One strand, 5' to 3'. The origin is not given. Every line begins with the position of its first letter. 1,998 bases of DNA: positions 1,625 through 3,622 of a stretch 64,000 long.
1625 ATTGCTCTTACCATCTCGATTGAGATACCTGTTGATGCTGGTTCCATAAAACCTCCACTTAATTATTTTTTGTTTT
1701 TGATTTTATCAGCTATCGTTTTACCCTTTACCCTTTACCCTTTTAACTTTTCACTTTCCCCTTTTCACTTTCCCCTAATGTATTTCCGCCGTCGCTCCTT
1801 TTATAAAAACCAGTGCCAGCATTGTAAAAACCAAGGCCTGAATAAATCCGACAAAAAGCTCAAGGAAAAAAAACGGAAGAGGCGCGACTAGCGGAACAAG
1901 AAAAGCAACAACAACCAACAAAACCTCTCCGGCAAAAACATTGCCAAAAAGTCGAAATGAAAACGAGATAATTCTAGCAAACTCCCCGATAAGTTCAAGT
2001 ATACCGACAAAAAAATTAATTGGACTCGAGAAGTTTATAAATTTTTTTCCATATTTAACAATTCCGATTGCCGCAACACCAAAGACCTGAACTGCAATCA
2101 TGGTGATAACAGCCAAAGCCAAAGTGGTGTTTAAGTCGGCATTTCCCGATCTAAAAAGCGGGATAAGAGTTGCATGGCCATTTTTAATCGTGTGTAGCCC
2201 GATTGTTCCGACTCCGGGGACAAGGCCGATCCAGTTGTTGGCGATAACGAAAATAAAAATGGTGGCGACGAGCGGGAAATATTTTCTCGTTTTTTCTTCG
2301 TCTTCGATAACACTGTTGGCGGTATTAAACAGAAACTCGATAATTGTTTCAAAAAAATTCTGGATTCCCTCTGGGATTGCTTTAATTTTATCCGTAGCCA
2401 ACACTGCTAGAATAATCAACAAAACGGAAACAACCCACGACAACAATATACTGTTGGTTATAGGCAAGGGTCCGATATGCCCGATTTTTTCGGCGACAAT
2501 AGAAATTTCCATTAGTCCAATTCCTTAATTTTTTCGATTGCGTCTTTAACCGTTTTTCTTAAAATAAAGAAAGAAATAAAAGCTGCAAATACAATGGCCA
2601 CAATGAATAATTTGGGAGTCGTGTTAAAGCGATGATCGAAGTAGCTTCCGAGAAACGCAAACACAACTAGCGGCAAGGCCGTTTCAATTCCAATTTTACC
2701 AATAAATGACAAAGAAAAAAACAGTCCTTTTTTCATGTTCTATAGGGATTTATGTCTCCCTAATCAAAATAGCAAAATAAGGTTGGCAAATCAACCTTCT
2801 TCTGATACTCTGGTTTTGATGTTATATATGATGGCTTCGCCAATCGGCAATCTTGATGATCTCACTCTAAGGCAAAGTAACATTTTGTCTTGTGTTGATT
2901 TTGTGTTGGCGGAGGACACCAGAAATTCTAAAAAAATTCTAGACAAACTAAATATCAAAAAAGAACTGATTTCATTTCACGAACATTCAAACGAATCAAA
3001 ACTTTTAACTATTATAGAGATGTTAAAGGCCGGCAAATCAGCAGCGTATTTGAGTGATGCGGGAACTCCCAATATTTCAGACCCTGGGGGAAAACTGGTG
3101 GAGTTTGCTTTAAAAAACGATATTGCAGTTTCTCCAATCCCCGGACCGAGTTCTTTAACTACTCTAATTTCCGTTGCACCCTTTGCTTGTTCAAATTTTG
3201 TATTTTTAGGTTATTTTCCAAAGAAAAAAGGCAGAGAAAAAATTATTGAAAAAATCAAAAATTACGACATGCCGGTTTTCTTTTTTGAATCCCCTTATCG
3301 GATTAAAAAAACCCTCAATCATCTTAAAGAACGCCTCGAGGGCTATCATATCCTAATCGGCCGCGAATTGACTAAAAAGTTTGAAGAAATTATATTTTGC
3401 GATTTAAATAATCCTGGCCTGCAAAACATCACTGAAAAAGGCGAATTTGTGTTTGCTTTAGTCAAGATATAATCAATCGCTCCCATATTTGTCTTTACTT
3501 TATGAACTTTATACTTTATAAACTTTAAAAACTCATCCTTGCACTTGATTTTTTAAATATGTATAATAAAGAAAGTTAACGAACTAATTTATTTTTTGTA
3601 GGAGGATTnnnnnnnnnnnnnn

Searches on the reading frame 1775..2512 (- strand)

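Call 49: search_protein_families(library=pfam, proteins=[window:1775-2512:-], max_evalue=0.001)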
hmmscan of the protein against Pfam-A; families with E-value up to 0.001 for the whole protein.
window:1775-2512:- (245 aa): 1 family
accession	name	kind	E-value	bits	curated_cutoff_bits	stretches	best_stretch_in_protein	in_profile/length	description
PF00119.25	ATP-synt_A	-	8.3e-47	160.3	33.9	1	23-238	2-217/217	ATP synthase A chain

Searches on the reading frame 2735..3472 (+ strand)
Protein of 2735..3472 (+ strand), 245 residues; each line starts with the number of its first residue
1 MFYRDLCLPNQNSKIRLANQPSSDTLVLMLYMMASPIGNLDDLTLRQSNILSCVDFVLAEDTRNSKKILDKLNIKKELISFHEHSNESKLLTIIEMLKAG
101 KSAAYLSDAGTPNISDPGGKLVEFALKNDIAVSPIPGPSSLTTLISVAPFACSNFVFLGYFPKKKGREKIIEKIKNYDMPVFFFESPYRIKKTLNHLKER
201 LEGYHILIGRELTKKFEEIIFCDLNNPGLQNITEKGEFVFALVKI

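Call 49: search_protein_families(library=pfam, proteins=[window:2735-3472:+], max_evalue=0.001)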
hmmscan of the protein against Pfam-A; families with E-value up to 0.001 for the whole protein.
window:2735-3472:+ (245 aa): 1 family
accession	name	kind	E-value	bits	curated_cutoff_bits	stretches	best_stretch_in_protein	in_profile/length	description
PF00590.25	TP_methylase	-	2.9e-26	93.1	27.8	1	29-224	1-208/212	Tetrapyrrole (Corrin/Porphyrin) Methylases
